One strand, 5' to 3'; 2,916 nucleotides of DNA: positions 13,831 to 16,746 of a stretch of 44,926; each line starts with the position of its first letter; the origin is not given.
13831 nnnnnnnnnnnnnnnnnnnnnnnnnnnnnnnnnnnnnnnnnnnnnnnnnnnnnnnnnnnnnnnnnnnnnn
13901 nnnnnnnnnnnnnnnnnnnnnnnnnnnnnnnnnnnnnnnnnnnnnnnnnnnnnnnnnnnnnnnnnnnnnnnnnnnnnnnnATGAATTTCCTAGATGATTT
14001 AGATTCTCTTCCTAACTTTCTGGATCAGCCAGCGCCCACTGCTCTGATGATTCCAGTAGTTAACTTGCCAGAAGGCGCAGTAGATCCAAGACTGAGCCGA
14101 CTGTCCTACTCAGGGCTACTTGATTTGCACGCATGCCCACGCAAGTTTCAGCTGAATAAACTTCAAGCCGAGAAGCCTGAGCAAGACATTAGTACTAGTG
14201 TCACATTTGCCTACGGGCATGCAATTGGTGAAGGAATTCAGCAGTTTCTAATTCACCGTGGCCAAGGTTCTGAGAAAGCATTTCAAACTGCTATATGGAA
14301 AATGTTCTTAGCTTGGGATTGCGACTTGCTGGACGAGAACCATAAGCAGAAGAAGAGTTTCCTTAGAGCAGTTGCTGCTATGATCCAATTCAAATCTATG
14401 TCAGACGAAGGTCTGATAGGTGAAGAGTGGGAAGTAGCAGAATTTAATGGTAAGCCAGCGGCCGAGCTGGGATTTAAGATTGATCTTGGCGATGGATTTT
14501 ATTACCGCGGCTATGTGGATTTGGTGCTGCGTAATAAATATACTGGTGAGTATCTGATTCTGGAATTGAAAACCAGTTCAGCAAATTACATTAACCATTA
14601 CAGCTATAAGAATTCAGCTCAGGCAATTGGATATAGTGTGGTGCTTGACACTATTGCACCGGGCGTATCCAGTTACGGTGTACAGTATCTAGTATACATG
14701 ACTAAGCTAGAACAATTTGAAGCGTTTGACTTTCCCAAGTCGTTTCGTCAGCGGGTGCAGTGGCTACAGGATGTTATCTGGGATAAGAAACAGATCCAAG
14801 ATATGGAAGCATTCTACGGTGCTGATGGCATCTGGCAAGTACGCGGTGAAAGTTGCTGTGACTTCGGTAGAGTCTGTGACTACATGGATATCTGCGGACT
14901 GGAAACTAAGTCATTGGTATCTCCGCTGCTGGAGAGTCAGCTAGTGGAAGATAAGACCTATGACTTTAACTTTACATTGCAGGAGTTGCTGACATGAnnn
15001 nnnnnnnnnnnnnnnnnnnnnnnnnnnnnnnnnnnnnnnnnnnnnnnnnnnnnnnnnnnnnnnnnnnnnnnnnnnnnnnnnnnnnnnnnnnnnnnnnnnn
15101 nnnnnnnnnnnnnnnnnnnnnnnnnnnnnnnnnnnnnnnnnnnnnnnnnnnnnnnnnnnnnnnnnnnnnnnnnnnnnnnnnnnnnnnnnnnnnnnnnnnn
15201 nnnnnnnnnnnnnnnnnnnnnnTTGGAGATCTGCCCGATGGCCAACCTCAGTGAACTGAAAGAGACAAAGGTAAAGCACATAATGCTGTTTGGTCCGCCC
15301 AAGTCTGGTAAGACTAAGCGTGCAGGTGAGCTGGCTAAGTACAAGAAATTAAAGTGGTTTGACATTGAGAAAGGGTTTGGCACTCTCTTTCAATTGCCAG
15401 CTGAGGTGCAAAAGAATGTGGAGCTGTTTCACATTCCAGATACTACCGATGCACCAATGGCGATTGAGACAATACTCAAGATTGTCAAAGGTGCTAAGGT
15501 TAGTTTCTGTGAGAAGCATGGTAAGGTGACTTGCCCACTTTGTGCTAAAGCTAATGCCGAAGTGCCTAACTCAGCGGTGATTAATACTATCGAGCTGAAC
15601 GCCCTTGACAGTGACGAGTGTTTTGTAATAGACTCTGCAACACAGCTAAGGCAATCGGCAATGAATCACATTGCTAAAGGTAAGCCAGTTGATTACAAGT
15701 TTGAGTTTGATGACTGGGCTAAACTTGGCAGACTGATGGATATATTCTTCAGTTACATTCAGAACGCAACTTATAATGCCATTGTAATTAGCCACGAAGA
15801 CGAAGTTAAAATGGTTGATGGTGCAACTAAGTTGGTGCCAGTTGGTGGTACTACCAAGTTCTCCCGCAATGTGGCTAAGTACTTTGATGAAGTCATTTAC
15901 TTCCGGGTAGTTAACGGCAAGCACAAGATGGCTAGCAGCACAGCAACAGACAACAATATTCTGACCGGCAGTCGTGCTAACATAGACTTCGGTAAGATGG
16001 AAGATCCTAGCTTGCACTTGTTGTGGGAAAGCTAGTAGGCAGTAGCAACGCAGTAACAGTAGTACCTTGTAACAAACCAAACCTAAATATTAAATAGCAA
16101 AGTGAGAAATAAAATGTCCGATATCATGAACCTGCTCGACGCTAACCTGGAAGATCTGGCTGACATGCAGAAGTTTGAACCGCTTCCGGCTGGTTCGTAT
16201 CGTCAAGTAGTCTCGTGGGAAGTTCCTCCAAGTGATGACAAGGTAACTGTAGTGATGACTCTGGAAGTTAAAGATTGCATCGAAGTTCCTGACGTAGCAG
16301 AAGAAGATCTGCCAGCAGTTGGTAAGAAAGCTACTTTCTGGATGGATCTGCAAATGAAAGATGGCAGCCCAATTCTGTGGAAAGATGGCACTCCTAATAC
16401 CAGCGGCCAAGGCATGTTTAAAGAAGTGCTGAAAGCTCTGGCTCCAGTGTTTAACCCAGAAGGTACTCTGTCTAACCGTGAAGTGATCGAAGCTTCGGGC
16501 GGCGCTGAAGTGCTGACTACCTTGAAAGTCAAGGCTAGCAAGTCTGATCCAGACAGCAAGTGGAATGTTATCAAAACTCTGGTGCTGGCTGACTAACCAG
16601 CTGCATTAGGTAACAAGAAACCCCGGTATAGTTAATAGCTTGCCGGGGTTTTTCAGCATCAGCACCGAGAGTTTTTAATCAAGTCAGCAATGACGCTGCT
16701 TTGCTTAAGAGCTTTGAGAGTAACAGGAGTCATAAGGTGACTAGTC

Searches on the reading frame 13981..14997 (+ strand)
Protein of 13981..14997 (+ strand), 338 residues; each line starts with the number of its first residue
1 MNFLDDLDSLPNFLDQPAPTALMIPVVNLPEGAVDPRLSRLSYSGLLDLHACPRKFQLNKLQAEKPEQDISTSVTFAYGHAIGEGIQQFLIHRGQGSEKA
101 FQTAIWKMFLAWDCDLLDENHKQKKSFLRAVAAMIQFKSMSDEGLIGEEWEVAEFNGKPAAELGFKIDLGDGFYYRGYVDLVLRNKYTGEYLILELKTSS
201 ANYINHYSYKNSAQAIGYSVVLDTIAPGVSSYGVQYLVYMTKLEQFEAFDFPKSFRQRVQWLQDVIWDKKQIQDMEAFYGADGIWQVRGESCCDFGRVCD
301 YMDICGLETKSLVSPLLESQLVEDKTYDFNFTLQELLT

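Call 11: search_protein_families(library=pfam, proteins=[window:13981-14997:+], max_evalue=0.01)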
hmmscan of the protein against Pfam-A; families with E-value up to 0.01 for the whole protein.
window:13981-14997:+ (338 aa): 1 family
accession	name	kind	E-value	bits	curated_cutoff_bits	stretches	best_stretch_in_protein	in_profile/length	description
PF12705.13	PDDEXK_1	-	4.1e-11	43.7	22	1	40-305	1-246/247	PD-(D/E)XK nuclease superfamily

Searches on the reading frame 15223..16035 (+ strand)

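Call 57: search_protein_families(library=phrogs, proteins=[window:15223-16035:+], max_evalue=0.001)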
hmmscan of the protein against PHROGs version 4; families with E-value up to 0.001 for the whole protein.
window:15223-16035:+ (270 aa): 1 family
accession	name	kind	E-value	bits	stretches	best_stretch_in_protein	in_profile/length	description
phrog_124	-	DNA, RNA and nucleotide metabolism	9.6e-16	59.1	1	13-263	39-246/382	Sak4-like ssDNA annealing protein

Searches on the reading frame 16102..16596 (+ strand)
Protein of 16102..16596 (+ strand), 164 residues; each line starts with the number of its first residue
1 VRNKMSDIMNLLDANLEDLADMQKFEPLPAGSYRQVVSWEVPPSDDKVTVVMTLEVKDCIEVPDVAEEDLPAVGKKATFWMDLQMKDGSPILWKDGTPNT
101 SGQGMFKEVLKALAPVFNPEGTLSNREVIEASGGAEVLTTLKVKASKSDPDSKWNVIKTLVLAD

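Call 57: search_protein_families(library=phrogs, proteins=[window:16102-16596:+], max_evalue=0.001)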
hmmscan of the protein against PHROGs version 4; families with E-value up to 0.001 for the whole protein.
window:16102-16596:+ (164 aa): 0 families

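Call 73: search_protein_families(library=ncbifam, proteins=[window:16102-16596:+], max_evalue=0.1)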
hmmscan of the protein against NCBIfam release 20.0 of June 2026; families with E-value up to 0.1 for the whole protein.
window:16102-16596:+ (164 aa): 1 family
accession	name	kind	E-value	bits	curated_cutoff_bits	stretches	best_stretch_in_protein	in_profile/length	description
NF002151.0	PRK00982.1-5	equivalog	0.092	12.9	92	0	44-79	37-72/78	acyl carrier protein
